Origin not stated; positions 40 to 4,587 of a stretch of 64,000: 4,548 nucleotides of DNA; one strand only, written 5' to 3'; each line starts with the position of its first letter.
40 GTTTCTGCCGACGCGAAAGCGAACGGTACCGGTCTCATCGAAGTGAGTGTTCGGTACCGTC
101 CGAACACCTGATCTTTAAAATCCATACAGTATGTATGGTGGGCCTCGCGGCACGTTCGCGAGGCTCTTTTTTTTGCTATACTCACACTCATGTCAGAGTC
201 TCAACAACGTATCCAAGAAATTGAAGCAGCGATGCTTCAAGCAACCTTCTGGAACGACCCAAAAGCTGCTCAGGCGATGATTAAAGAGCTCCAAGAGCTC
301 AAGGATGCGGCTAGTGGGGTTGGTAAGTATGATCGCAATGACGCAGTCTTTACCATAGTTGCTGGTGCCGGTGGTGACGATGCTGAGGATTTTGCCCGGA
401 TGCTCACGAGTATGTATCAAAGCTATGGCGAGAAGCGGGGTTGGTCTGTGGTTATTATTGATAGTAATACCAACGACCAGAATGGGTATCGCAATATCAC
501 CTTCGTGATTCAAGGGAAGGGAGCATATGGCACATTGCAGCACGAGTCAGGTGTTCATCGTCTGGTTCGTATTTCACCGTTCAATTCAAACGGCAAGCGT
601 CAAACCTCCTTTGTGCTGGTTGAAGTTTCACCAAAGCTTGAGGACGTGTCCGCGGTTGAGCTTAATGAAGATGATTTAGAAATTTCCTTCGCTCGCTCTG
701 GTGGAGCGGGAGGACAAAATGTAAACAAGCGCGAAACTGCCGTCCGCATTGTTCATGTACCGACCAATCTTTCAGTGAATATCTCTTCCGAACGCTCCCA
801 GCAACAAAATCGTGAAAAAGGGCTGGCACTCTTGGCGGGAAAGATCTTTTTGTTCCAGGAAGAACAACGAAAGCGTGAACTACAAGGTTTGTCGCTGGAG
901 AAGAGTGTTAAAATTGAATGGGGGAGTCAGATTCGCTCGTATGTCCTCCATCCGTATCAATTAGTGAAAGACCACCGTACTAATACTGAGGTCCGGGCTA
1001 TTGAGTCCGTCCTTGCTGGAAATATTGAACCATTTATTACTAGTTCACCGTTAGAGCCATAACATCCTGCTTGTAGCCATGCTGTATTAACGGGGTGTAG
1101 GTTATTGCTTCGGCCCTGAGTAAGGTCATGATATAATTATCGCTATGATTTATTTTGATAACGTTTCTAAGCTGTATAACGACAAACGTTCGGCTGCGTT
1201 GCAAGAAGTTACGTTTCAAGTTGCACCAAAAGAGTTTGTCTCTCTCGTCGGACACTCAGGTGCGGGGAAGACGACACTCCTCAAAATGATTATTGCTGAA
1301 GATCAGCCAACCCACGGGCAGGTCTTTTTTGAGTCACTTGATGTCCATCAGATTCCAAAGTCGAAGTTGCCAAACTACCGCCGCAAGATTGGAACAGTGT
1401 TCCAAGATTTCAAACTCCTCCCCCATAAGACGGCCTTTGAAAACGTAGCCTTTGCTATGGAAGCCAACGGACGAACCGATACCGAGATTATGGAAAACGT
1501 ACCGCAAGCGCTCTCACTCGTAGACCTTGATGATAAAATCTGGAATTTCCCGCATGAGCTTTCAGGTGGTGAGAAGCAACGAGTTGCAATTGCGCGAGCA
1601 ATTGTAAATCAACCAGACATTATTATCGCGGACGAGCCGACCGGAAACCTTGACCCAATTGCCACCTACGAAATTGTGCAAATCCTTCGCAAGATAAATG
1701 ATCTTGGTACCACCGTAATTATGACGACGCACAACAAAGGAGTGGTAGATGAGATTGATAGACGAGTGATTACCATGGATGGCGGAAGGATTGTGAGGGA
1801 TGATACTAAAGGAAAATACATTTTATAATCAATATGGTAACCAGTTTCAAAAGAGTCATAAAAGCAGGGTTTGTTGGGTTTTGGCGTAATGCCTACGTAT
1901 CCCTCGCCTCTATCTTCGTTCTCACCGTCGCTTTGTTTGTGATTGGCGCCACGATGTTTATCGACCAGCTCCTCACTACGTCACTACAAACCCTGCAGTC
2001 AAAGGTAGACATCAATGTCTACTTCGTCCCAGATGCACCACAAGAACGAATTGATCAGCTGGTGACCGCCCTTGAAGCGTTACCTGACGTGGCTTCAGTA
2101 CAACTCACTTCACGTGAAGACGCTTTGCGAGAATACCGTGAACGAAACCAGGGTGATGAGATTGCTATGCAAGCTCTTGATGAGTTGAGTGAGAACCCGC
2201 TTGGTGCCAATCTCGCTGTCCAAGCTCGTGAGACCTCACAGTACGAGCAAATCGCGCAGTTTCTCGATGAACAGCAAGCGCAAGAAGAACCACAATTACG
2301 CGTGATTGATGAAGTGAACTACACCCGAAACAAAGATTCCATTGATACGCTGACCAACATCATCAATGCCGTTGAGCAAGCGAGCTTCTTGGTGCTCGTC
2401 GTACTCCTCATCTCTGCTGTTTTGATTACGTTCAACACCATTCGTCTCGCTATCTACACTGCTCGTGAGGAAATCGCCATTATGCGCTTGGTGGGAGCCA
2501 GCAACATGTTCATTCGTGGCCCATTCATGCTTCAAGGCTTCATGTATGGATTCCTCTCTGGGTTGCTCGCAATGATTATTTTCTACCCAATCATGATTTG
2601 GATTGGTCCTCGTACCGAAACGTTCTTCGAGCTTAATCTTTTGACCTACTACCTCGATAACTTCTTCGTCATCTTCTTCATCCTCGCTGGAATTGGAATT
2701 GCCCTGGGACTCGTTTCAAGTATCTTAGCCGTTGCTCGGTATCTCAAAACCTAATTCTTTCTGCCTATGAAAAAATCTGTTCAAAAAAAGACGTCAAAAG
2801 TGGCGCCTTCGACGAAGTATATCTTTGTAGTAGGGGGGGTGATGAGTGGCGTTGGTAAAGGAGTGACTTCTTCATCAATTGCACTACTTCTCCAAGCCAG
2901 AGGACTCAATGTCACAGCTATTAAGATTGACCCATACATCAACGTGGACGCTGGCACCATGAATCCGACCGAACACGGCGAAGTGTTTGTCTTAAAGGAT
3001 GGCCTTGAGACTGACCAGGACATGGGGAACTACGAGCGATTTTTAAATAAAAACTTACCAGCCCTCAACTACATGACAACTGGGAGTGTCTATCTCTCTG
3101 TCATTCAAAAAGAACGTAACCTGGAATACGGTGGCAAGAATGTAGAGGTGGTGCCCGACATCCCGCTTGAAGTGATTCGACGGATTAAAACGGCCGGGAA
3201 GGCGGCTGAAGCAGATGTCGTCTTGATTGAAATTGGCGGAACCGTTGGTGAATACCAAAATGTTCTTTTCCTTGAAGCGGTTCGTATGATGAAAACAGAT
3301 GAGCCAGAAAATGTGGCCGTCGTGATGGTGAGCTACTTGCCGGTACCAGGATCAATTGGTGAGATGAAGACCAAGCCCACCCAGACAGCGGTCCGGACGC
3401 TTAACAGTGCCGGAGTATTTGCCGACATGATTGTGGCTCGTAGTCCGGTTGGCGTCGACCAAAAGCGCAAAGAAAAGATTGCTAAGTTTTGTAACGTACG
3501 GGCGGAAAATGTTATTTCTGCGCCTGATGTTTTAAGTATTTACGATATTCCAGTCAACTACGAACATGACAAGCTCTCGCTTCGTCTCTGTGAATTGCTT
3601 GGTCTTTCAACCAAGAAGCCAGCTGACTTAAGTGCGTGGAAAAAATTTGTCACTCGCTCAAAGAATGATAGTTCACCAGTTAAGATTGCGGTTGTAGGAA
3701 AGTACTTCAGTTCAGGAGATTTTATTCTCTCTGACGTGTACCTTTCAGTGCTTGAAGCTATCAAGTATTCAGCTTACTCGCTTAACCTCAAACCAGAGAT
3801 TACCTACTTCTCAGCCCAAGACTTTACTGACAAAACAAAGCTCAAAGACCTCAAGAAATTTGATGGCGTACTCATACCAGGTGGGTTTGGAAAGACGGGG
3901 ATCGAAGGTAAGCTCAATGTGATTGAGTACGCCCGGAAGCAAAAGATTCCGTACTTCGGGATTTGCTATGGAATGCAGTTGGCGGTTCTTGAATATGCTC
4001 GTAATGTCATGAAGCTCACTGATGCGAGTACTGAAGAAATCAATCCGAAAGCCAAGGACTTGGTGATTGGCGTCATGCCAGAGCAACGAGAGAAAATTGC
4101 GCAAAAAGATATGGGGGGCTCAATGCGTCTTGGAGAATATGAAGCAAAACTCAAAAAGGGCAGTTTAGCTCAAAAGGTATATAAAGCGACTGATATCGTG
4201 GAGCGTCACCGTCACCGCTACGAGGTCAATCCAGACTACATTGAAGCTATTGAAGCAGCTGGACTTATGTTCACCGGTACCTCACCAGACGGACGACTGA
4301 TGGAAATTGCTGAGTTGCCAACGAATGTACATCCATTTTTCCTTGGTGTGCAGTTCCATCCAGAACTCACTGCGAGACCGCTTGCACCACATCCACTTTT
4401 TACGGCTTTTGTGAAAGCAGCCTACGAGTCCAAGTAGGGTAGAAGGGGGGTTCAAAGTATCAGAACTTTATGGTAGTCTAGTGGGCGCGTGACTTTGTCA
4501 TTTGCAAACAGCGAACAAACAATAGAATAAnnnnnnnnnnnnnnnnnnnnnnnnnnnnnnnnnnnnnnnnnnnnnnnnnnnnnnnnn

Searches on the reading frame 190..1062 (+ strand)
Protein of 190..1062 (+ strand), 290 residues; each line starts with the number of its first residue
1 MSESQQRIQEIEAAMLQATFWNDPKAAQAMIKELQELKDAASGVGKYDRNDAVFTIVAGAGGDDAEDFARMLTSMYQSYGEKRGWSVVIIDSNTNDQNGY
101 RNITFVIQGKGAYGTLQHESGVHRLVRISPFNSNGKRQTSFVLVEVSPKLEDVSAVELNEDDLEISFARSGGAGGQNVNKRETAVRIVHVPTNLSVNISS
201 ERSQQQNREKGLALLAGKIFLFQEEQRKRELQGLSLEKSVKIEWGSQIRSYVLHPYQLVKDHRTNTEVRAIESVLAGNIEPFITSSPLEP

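Call 87: find_encoding_contigs(protein=window:190-1062:+, flank=10000, max_places=3)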
Protein window:190-1062:+ (290 aa): 1 contig read that carries it; 1 place shown.
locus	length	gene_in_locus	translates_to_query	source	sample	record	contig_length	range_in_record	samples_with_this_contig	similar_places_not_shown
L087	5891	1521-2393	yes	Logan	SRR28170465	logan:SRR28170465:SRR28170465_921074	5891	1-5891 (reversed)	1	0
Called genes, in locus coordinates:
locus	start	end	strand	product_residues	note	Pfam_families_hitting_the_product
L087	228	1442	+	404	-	-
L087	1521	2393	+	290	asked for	PF03462:PCRF, PF00472:RF-1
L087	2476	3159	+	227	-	PF00931:NB-ARC (faint), PF02463:SMC_N (faint), PF00005:ABC_tran, PF13304:AAA_21 (weak)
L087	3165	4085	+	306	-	PF18075:FtsX_ECD, PF02687:FtsX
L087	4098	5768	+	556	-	PF06418:CTP_synth_N, PF01656:CbiA (weak), PF00117:GATase, PF07722:Peptidase_C26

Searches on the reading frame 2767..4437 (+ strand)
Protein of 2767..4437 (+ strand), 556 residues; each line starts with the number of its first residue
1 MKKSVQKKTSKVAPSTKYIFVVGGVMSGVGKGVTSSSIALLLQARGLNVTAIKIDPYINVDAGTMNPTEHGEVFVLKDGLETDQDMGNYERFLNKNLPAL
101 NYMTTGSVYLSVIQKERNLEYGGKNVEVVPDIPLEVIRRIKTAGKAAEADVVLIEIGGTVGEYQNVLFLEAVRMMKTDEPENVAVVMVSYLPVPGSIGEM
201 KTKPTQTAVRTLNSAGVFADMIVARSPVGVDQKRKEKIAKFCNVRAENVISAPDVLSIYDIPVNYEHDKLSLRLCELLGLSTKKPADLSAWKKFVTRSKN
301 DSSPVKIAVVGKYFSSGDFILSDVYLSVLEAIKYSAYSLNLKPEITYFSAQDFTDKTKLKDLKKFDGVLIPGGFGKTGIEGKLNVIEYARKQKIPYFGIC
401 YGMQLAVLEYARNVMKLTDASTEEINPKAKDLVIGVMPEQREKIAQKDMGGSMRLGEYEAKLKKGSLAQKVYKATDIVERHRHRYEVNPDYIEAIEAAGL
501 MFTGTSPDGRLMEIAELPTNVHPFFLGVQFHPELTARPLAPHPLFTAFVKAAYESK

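Call 8: search_protein_families(library=pfam, proteins=[window:2767-4437:+], max_evalue=0.001)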
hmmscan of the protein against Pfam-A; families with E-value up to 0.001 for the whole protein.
window:2767-4437:+ (556 aa): 4 families
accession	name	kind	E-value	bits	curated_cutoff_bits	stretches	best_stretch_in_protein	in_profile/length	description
PF06418.20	CTP_synth_N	-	2.9e-100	335.4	26.1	1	17-279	1-264/265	CTP synthase N-terminus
PF00117.34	GATase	-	4.1e-39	134.6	22.8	1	321-550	2-189/190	Glutamine amidotransferase class-I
PF07722.19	Peptidase_C26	-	1.5e-08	35.1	20.5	1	383-533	95-219/219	Peptidase C26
PF01656.29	CbiA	-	7.9e-06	26.3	25.4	1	22-150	3-54/125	CobQ/CobB/MinD/ParA nucleotide binding domain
